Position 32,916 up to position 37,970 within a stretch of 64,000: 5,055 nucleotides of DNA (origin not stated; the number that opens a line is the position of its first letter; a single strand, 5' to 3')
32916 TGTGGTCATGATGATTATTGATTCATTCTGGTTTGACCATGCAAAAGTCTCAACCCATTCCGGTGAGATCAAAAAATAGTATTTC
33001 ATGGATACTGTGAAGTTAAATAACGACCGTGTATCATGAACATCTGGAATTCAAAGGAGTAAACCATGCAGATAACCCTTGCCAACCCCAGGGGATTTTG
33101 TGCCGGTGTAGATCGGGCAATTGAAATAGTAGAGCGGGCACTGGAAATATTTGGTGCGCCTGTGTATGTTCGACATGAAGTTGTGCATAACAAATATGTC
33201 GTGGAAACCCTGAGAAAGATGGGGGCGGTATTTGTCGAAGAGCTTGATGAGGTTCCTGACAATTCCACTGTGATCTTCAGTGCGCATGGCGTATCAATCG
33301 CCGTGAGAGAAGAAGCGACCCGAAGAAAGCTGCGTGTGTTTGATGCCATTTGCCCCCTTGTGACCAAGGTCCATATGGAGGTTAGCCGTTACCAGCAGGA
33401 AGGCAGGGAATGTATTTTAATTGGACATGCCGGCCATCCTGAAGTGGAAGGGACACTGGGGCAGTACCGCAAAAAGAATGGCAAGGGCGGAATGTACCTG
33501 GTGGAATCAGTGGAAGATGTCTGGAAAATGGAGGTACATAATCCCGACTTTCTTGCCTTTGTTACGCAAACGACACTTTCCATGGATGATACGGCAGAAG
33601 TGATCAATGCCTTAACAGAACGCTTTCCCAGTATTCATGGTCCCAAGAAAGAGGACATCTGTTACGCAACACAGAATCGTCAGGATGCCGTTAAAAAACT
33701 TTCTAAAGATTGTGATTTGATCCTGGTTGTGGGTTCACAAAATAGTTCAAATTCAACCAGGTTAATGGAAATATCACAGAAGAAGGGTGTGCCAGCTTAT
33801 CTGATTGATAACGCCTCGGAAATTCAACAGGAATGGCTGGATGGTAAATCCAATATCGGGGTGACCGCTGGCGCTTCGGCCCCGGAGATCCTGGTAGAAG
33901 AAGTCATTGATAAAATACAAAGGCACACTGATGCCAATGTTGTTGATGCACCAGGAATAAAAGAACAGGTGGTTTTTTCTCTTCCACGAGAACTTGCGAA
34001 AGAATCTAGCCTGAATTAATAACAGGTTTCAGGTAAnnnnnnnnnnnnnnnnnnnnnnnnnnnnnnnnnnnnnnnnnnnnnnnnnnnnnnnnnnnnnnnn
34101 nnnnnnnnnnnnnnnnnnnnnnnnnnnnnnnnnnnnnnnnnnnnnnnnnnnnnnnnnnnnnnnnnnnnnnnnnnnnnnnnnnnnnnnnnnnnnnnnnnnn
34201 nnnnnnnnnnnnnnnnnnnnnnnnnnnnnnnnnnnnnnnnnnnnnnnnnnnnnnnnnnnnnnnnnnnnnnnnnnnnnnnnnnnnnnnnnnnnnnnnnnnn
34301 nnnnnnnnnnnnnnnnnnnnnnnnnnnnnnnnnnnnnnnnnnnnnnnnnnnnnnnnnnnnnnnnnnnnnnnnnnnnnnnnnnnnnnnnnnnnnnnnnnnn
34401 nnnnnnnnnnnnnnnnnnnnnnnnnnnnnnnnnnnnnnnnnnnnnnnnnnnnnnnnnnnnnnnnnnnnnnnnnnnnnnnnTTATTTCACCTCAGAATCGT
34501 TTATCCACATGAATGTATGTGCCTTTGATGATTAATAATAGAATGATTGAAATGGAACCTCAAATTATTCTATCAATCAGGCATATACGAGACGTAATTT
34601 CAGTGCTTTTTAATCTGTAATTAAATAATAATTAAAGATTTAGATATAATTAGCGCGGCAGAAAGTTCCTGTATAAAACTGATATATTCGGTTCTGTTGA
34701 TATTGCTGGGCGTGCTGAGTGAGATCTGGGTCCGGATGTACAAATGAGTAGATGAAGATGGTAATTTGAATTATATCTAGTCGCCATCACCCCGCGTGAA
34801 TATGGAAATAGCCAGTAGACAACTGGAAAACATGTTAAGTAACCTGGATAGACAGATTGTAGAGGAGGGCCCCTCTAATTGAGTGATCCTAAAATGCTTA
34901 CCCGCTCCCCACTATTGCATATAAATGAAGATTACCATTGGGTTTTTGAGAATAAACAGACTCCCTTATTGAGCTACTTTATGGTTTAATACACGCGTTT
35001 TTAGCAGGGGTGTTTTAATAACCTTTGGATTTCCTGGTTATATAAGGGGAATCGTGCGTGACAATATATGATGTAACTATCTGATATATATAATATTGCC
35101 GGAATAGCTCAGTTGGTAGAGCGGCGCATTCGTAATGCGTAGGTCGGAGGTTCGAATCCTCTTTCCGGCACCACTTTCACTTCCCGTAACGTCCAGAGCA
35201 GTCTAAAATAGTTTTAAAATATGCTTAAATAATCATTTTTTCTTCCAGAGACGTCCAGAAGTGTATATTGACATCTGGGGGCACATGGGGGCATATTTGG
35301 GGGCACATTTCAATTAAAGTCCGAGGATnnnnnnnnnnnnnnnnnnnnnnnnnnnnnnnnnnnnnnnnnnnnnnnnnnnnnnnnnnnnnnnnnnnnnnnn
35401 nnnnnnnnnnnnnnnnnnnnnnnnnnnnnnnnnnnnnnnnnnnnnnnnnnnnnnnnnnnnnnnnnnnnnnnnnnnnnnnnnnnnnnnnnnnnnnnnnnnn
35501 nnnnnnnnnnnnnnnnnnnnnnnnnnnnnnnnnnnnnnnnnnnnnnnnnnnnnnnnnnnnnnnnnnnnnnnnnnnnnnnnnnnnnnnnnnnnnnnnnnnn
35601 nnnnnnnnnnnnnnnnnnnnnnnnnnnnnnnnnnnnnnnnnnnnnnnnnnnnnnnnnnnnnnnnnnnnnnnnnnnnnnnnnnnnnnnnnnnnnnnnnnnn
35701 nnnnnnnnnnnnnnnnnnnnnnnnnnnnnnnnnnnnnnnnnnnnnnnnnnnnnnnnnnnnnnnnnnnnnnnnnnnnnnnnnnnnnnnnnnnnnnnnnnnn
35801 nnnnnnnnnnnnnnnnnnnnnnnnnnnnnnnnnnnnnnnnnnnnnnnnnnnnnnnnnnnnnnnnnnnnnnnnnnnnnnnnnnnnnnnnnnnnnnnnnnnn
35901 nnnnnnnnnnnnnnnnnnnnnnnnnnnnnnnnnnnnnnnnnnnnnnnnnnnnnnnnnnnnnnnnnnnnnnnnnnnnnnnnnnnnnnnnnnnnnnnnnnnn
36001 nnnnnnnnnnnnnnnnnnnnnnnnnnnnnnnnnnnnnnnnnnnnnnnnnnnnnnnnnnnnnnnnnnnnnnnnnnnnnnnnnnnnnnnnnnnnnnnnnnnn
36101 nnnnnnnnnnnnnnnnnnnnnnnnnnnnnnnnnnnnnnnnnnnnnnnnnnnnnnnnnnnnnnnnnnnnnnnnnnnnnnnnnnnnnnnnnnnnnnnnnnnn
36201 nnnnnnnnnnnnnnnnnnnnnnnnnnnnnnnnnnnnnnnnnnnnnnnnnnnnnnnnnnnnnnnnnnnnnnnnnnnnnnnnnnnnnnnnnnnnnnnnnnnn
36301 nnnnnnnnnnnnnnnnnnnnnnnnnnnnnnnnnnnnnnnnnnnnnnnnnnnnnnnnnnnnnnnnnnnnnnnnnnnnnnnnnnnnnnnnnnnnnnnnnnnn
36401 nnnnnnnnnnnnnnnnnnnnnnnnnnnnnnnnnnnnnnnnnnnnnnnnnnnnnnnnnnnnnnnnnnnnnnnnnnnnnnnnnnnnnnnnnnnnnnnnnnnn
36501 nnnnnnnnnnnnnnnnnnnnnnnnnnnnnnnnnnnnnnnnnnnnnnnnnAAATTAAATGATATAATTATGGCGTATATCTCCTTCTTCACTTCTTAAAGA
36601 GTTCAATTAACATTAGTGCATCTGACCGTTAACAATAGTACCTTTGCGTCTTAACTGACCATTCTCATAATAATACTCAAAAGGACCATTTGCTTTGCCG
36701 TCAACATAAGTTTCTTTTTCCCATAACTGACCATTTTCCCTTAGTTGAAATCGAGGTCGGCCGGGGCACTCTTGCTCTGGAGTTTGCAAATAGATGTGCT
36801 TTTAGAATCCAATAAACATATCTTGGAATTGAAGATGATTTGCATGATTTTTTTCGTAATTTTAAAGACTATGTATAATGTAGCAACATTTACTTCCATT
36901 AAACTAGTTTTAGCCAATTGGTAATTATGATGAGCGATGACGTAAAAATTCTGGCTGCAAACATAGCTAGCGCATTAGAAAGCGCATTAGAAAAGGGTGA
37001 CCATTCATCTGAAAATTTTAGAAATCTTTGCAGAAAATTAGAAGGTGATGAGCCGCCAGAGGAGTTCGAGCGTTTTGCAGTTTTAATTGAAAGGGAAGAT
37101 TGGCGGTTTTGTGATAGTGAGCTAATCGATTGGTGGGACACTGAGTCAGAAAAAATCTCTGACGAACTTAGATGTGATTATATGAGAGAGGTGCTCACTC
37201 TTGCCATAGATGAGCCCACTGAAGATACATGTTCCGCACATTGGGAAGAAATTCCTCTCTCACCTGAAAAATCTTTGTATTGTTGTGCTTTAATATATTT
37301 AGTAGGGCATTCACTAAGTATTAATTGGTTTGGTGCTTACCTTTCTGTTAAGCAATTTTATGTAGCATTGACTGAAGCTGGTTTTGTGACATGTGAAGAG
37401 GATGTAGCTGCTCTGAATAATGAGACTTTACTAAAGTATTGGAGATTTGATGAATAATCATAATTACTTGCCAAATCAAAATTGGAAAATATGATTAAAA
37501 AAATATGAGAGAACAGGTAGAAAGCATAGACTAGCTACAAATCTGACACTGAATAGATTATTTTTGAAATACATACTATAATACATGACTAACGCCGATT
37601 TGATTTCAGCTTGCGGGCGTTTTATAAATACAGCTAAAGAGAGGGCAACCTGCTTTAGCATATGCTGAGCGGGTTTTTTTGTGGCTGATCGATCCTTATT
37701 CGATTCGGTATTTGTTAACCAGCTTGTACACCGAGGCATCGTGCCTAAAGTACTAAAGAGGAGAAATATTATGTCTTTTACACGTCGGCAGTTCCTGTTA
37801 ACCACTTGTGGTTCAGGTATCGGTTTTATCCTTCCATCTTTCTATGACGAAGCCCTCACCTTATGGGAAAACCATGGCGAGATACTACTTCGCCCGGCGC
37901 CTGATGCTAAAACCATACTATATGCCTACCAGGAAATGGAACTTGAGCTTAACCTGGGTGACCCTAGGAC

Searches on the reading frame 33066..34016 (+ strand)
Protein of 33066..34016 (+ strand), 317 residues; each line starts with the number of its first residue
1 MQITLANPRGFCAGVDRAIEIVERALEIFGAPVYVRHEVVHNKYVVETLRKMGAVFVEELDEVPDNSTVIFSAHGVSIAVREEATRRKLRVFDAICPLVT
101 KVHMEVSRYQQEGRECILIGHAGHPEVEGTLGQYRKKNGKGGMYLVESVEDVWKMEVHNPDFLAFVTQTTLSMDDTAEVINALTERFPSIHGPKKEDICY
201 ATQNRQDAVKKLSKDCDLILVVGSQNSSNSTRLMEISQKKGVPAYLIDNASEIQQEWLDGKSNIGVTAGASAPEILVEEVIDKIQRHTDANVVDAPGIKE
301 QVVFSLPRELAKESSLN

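Call 79: search_protein_families(library=pfam, proteins=[window:33066-34016:+], max_evalue=0.00001)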
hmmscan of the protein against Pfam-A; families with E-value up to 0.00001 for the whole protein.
window:33066-34016:+ (317 aa): 1 family
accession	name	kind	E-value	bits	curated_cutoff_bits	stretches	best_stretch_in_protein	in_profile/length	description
PF02401.23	LYTB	-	1e-99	333.6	24.5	1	3-285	1-267/267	LytB protein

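Call 87: list_cluster_members(proteins=[window:33066-34016:+, window:28562-29491:+, window:24225-25259:+, window:25252-26370:+, window:57111-58505:+, window:59527-61092:+, window:62471-63799:+, window:22193-23212:-, window:51375-52211:-, window:49710-50564:-])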
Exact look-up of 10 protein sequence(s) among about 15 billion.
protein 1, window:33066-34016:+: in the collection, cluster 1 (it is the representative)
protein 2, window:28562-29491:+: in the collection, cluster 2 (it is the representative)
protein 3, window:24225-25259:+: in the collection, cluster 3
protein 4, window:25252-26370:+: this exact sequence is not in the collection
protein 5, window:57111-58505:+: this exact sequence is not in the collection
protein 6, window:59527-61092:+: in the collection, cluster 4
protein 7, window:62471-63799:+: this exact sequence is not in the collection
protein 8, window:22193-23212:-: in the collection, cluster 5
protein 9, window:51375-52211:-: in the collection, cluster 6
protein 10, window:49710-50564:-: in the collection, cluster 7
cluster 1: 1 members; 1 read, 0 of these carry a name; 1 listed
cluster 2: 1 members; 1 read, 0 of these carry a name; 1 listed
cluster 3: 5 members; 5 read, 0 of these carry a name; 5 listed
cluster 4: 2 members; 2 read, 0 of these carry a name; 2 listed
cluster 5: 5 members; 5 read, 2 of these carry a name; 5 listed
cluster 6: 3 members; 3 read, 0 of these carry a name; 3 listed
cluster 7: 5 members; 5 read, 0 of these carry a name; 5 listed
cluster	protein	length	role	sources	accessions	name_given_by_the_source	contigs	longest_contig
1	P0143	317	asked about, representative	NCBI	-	-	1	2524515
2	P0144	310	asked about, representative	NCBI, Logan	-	-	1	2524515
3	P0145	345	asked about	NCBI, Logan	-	-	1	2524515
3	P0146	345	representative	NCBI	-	-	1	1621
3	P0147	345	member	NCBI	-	-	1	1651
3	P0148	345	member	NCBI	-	-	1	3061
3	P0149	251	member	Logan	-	-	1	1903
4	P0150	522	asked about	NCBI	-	-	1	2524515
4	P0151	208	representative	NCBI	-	-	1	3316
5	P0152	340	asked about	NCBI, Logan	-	-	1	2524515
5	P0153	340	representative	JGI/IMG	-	-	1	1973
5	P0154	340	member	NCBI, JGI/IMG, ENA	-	octaprenyl-diphosphate synthase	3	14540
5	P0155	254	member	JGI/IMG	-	octaprenyl-diphosphate synthase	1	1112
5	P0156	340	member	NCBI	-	-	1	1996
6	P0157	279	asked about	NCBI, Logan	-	-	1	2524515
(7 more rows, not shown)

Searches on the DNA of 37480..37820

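Call 104: search_rna_families(source=window, start=37480, end=37820, threshold=evalue, max_evalue=1, show_alignments=3)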
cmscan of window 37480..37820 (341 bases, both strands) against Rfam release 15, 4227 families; matches with E-value up to 1: 3.
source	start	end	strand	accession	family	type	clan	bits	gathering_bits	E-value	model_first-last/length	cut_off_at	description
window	37697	37766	+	RF01826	SAM_V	Cis-reg; riboswitch;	-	34.1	41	0.00059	1-66/66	no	SAM-V (S-adenosyl methionine) riboswitch aptamer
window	37582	37654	+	RF00521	SAM_alpha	Cis-reg; riboswitch;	-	33.5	36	4.8e-06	1-79/79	no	Alpha-proteobacteria SAM riboswitch aptamer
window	37556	37679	-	RF02424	Bp2_287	Gene; sRNA;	-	29.7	70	4.9e-05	1-174/174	no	Burkholderia sRNA Bp2_Cand287_SIPHT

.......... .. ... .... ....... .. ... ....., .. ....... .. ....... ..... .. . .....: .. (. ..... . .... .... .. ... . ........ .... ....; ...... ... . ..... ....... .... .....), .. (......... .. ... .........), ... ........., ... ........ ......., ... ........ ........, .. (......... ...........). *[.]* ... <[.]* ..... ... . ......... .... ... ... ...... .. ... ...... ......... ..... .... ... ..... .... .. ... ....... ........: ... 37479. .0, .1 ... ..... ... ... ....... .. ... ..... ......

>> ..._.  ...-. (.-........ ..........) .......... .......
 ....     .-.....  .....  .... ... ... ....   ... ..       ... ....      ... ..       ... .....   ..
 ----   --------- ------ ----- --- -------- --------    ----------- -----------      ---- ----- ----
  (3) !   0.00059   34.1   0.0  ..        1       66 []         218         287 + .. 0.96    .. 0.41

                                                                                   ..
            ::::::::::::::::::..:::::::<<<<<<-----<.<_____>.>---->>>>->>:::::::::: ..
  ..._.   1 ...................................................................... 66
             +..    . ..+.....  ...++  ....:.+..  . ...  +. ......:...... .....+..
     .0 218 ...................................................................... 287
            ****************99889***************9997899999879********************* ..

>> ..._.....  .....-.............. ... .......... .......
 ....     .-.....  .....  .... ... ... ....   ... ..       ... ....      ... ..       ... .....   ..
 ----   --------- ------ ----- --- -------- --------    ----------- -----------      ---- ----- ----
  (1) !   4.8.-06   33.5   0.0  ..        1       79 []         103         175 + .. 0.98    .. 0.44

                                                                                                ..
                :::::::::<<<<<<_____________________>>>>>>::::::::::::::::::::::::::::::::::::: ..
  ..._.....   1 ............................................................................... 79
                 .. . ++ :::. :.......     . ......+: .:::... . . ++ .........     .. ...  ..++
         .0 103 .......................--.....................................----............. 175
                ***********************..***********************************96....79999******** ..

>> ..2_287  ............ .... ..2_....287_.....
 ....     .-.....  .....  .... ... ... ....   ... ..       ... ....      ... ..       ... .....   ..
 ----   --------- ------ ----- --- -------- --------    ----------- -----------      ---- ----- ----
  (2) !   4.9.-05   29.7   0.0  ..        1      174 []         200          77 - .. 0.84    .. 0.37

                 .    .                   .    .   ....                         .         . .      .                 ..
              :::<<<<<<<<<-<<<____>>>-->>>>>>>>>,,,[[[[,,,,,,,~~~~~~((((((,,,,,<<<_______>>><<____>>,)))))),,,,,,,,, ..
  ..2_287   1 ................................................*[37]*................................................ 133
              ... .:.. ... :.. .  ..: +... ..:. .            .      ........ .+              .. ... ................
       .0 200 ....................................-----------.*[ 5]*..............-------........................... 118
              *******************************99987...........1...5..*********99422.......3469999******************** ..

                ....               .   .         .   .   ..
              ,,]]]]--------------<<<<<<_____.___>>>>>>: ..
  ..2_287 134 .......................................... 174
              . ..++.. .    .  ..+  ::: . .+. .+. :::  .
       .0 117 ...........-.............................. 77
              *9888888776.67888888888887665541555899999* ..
